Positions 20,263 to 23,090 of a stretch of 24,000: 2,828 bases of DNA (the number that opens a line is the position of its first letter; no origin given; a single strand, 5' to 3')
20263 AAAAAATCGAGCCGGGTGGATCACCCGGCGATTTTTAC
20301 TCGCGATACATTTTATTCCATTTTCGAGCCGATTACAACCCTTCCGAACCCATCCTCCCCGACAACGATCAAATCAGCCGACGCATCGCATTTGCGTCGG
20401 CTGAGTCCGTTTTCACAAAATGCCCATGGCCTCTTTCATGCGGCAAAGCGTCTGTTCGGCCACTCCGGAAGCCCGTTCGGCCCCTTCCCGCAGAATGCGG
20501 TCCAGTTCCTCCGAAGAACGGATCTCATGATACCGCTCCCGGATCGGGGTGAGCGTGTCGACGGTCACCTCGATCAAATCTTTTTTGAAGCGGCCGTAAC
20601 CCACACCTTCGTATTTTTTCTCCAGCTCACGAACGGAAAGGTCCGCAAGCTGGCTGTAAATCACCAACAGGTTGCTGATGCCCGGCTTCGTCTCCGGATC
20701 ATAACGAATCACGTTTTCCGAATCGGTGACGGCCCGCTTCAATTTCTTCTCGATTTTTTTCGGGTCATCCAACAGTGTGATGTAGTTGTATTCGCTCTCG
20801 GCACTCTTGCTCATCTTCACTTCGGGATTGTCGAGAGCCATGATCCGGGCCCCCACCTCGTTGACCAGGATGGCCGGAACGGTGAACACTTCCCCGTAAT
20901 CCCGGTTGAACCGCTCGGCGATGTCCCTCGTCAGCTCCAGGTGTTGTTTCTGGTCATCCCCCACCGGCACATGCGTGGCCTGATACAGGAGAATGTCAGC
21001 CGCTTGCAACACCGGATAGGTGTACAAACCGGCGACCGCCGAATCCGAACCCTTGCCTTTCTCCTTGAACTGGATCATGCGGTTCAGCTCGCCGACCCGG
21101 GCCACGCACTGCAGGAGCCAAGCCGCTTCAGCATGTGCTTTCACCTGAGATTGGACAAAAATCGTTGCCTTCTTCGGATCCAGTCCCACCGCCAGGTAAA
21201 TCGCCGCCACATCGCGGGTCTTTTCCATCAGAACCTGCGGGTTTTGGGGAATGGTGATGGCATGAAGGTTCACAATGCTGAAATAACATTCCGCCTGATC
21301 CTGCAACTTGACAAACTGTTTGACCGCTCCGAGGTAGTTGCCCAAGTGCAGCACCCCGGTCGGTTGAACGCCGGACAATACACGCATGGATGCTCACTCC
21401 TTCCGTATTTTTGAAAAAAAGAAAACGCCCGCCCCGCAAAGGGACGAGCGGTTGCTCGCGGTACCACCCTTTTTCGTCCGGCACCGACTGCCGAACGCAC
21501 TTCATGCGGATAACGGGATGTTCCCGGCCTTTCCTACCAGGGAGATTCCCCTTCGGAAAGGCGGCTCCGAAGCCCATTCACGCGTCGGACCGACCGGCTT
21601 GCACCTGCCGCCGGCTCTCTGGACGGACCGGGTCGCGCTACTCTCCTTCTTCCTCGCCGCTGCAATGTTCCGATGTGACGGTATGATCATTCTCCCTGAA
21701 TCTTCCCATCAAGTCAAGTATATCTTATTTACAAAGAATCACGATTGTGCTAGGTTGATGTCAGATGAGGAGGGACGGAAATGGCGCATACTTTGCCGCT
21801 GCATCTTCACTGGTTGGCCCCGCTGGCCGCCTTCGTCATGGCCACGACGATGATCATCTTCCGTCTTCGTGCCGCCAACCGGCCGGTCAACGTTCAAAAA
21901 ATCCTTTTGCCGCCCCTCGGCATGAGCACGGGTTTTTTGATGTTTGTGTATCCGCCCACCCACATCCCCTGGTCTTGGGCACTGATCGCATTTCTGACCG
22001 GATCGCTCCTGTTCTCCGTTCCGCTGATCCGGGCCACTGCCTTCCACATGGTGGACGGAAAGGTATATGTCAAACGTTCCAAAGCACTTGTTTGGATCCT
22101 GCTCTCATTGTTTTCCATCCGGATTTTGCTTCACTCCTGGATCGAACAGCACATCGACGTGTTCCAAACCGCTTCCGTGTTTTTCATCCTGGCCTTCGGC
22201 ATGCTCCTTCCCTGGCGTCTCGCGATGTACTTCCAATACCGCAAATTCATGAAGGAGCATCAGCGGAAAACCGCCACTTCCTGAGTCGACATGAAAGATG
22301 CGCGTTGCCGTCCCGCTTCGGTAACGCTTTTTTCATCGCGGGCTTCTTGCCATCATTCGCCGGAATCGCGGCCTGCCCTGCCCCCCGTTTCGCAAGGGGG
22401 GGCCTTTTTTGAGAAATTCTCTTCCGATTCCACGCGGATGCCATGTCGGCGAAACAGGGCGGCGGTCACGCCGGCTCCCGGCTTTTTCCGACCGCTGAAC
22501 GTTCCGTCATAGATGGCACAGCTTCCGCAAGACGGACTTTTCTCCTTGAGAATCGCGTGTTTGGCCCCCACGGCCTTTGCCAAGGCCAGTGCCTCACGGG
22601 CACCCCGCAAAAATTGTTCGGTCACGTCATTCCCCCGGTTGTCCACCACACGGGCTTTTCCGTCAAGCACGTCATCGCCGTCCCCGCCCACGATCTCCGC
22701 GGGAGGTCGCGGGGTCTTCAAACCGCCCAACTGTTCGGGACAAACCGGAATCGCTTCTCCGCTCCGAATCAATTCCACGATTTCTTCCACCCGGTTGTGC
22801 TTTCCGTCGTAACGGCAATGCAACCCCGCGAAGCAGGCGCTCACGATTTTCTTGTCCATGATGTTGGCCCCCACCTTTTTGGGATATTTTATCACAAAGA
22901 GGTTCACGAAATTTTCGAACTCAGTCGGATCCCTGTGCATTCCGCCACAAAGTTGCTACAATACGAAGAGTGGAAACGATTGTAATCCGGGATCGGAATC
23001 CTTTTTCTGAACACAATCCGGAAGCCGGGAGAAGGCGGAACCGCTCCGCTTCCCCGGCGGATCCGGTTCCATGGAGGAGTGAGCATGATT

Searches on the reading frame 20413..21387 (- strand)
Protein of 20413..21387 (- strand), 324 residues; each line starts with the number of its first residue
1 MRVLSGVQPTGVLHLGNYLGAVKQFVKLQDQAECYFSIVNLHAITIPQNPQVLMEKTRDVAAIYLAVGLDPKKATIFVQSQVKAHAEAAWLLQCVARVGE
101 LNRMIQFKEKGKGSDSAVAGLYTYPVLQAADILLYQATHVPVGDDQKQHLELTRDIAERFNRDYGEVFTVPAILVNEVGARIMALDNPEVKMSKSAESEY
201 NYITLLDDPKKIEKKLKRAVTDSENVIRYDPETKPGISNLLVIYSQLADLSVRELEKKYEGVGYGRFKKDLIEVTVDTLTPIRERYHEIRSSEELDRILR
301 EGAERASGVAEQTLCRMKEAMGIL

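Call 41: search_protein_families(library=pfam, proteins=[window:20413-21387:-], max_evalue=0.001)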
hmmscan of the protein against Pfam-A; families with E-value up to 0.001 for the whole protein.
window:20413-21387:- (324 aa): 1 family
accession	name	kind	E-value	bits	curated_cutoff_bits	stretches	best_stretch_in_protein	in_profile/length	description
PF00579.31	tRNA-synt_1b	-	2.5e-77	260.5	21.1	1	1-279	6-291/292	tRNA synthetases class I (W and Y)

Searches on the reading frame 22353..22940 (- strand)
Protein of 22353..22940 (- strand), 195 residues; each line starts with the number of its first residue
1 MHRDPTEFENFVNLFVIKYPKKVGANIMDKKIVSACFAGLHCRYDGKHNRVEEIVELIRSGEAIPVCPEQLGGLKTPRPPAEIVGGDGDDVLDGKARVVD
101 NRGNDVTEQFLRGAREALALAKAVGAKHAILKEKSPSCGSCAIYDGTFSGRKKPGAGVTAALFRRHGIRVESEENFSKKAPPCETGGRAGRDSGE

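Call 41: search_protein_families(library=pfam, proteins=[window:22353-22940:-], max_evalue=0.001)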
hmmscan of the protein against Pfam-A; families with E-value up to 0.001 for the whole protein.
window:22353-22940:- (195 aa): 1 family
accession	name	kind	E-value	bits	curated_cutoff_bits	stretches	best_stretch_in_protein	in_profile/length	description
PF04463.17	2-thiour_desulf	-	2.7e-47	160.8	34.7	1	32-174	2-140/141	2-thiouracil desulfurase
